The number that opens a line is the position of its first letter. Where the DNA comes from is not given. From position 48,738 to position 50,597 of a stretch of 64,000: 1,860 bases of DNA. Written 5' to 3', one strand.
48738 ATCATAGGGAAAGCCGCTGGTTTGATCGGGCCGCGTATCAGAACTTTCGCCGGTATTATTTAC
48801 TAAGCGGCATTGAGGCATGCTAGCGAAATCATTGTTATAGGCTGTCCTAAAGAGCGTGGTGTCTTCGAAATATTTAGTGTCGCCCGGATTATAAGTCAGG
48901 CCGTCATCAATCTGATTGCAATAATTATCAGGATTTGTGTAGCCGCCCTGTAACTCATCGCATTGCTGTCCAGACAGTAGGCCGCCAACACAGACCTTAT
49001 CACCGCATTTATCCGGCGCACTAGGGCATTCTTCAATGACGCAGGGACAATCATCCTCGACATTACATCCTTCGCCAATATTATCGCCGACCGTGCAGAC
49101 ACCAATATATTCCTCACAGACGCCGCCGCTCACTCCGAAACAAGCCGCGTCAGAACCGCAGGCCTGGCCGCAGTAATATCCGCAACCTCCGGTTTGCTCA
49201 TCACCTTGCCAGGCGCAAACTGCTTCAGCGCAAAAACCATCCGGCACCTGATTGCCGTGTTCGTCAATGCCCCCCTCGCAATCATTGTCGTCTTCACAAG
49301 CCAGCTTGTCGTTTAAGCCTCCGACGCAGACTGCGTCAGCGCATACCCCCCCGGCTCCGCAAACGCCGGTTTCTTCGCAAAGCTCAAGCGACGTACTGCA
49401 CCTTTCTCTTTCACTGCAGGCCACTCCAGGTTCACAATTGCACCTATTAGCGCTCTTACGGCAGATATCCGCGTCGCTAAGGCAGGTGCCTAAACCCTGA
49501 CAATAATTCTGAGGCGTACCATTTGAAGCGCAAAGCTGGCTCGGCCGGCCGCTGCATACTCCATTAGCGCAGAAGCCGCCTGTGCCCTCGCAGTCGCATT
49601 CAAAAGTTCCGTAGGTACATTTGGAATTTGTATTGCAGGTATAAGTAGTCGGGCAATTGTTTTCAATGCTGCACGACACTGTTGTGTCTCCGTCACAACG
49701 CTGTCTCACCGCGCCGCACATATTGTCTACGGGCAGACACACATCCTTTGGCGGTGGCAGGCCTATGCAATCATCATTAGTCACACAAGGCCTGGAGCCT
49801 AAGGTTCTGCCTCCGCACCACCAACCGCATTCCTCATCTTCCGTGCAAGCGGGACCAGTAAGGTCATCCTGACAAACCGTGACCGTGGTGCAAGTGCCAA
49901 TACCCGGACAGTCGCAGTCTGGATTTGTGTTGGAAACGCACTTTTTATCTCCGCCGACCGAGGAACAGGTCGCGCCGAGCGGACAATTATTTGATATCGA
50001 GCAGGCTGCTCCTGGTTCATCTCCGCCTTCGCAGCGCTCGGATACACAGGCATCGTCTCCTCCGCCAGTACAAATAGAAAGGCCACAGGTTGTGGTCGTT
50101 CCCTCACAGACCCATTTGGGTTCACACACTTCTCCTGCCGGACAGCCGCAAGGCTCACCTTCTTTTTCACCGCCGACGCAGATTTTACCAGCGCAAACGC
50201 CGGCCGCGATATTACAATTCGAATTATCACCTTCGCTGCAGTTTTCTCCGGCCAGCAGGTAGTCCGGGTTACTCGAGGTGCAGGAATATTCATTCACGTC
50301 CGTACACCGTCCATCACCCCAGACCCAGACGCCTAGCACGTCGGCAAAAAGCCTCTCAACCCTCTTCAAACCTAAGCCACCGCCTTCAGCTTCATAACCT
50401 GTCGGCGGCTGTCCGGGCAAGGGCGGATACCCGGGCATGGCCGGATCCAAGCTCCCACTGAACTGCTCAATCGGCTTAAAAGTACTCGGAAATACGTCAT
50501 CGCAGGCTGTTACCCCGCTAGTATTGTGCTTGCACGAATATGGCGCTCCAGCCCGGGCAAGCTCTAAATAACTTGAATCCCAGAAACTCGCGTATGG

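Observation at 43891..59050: Operon encoding a 3331-aa Cys-rich giant surface protein with a Ca-binding anchor protein and a 960-aa polytopic membrane protein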

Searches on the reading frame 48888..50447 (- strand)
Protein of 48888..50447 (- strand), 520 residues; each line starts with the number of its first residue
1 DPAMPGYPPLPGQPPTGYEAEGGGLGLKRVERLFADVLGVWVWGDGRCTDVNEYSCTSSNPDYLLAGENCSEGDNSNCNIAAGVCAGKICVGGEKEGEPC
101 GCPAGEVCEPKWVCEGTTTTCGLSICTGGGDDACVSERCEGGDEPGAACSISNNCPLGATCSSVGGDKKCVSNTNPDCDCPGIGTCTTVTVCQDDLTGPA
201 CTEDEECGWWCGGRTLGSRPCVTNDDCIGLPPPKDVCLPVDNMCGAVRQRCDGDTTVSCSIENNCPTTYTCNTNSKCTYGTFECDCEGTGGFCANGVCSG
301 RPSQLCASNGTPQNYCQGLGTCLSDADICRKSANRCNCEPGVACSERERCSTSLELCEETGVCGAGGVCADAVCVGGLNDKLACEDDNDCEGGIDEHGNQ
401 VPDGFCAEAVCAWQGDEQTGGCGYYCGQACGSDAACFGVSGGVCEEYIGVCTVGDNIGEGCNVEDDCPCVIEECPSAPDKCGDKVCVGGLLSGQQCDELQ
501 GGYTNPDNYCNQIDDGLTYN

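Call 105: search_protein_families(library=pfam, proteins=[window:48888-50447:-], max_evalue=1)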
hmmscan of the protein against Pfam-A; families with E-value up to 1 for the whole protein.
window:48888-50447:- (520 aa): 0 families
